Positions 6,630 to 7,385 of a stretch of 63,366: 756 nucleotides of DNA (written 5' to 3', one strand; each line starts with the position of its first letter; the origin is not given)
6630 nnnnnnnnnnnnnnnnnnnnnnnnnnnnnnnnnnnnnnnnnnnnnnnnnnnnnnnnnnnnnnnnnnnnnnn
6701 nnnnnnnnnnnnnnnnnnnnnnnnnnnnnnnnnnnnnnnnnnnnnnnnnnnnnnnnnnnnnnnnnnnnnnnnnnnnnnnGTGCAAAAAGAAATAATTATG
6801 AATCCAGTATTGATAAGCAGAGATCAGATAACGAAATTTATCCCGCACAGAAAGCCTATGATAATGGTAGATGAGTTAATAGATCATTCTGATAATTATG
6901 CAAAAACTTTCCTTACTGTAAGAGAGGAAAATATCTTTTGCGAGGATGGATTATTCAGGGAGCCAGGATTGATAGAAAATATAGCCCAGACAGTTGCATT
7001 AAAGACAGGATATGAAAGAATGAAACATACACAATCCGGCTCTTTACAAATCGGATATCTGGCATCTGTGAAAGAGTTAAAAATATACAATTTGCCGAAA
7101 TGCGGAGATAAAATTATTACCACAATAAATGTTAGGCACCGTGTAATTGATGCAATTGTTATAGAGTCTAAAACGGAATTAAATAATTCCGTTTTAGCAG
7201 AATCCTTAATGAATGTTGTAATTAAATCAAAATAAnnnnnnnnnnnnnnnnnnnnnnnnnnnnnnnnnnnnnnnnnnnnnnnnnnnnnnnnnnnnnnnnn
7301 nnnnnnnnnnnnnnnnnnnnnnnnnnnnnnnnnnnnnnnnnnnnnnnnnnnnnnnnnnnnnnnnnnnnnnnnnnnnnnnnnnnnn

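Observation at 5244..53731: ~48.5 kb flexirubin-type APE + dialkylresorcinol supercluster with several modules foreign to the described pathway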

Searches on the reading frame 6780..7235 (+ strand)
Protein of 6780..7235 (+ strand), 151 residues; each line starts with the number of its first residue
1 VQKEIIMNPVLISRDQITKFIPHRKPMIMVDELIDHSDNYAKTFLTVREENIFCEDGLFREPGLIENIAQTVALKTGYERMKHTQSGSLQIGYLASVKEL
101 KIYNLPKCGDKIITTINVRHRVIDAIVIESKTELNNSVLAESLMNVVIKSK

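Call 3: search_protein_families(library=pfam, proteins=[window:6780-7235:+])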
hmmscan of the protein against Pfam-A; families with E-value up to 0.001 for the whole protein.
window:6780-7235:+ (151 aa): 0 families

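Call 18: search_protein_families(library=ncbifam, proteins=[window:6780-7235:+], max_evalue=0.01)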
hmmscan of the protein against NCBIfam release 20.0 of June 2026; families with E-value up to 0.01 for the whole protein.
window:6780-7235:+ (151 aa): 4 families
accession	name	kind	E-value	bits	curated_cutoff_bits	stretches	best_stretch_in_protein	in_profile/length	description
NF000582.1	PRK00006.1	equivalog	3.9e-10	39.8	113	1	15-146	3-135/137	3-hydroxyacyl-ACP dehydratase FabZ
TIGR01750.1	fabZ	equivalog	3.8e-08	33.3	155.15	1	15-146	4-139/141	3-hydroxyacyl-ACP dehydratase FabZ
NF009667.0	PRK13188.1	equivalog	4.3e-06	25.7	465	1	8-149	317-461/464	bifunctional UDP-3-O-[3-hydroxymyristoyl] N-acetylglucosamine deacetylase/3-hydroxyacyl-ACP dehydratase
NF058663.1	cispen_cyc_AmcE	equivalog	0.0079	16.2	140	0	16-140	8-134/153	cispentacin biosynthesis cyclizing decarboxylase AmcE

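Call 60: search_protein_families(library=pfam, proteins=[window:6780-7235:+], max_evalue=1)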
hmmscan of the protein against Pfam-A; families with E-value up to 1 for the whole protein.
window:6780-7235:+ (151 aa): 0 families
